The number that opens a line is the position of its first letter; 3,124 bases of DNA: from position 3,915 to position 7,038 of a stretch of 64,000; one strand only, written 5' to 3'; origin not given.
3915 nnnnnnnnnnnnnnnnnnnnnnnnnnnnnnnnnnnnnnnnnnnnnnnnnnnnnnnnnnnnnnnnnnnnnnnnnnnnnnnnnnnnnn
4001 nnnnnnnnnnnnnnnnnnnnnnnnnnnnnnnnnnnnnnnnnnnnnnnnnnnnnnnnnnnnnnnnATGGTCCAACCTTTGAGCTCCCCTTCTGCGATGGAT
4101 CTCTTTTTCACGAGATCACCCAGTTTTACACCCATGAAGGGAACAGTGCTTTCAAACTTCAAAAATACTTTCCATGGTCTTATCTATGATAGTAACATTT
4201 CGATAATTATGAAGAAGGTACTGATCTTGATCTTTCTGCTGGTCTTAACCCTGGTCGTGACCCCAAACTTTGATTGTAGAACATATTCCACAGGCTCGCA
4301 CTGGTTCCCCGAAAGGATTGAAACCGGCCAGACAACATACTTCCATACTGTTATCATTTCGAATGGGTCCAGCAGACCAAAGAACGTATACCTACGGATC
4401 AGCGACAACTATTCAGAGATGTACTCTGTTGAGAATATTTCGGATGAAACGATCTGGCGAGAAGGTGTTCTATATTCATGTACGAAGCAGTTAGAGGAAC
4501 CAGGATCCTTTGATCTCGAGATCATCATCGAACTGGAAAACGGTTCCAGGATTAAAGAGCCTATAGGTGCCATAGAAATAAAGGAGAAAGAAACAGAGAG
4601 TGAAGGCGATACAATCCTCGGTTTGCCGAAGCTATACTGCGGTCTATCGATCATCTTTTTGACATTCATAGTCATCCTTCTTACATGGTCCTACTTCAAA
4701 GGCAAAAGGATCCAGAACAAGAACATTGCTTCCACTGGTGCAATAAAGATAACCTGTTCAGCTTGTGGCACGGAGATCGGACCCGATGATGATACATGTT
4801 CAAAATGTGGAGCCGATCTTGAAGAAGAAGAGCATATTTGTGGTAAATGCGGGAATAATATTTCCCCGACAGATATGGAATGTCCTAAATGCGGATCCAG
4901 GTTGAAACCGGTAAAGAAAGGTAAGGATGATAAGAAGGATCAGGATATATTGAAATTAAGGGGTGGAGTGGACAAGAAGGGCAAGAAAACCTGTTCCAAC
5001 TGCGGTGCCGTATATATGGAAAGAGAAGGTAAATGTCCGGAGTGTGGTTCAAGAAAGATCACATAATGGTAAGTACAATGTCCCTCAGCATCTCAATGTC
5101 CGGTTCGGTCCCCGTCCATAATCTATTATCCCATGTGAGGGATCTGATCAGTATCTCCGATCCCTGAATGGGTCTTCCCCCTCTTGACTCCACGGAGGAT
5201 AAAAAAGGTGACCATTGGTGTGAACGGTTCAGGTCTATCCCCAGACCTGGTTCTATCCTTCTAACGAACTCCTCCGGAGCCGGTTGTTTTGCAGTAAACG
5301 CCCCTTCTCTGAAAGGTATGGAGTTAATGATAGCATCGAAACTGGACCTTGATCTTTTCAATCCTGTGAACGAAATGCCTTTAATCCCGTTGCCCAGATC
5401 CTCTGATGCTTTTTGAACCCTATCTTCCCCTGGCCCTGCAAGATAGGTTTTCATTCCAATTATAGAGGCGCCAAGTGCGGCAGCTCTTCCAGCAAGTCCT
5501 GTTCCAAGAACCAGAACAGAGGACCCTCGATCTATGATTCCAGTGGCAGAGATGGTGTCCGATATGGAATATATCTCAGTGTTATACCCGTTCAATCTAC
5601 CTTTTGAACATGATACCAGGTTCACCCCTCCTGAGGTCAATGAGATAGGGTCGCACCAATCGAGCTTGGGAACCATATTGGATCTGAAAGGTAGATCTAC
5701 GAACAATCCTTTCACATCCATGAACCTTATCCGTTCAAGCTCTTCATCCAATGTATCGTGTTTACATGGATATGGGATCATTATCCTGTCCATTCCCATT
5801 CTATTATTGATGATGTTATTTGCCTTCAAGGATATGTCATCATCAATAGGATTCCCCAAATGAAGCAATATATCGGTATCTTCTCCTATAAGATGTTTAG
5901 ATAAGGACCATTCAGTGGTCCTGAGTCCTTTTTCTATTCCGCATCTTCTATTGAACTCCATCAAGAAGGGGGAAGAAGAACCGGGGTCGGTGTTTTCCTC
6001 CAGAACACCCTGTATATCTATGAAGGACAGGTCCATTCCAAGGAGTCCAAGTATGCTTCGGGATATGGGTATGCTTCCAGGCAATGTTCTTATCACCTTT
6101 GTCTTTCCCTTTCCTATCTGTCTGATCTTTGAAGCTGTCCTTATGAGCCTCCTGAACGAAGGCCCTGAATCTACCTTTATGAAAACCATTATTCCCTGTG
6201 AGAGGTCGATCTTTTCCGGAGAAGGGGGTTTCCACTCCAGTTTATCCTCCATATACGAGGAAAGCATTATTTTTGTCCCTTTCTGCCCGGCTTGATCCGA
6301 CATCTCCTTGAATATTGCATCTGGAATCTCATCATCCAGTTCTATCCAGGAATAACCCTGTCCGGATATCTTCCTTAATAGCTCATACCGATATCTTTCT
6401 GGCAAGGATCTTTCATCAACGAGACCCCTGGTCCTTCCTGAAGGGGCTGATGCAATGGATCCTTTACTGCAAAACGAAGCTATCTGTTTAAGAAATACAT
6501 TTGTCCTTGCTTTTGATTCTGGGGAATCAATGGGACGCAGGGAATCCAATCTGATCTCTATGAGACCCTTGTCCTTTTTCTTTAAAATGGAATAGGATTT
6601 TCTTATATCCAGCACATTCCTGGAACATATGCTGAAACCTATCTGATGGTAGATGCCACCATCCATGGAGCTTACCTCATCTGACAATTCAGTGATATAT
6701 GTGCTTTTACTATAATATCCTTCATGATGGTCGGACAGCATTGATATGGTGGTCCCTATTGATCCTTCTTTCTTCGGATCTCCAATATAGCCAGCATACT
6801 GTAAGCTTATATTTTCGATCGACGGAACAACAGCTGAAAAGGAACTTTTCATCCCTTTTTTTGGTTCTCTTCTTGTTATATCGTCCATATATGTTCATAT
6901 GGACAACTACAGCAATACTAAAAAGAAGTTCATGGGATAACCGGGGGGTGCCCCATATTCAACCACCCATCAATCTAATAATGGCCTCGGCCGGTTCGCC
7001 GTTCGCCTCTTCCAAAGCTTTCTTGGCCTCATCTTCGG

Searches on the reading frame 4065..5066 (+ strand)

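Call 13: search_protein_families(library=pfam, proteins=[window:4065-5066:+], max_evalue=0.001)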
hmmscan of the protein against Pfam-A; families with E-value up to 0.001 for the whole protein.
window:4065-5066:+ (333 aa): 7 families
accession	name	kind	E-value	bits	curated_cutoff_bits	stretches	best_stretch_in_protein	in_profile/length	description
PF13240.11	Zn_Ribbon_1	-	8.6e-13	48.1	25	2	231-252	2-23/23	zinc-ribbon domain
PF13248.11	Zn_ribbon_3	-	4.8e-11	42.2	27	1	228-252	2-26/26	zinc-ribbon domain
PF12773.13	DZR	-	1.8e-10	41.2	27.3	2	231-277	1-45/45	Double zinc ribbon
PF12172.15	zf-ChsH2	-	1.7e-08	34.5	23.2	1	309-331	13-35/37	ChsH2, rubredoxin-like zinc ribbon domain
PF18912.6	DZR_2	-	1.7e-05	25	27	1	230-276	9-55/56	Double zinc ribbon domain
PF17032.10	Zn_ribbon_15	-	1.9e-05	25.8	28.9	0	244-277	39-73/73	zinc-ribbon family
PF01155.25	HypA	-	2.2e-05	24.9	28.9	0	256-288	70-104/112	Hydrogenase/urease nickel incorporation, metallochaperone, hypA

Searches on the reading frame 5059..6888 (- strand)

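Call 13: search_protein_families(library=pfam, proteins=[window:5059-6888:-], max_evalue=0.001)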
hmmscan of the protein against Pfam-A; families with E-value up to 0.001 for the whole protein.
window:5059-6888:- (609 aa): 1 family
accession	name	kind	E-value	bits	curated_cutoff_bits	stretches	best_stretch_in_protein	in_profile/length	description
PF08501.16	Shikimate_dh_N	-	5e-05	23.9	27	1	344-425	2-83/83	Shikimate dehydrogenase substrate binding domain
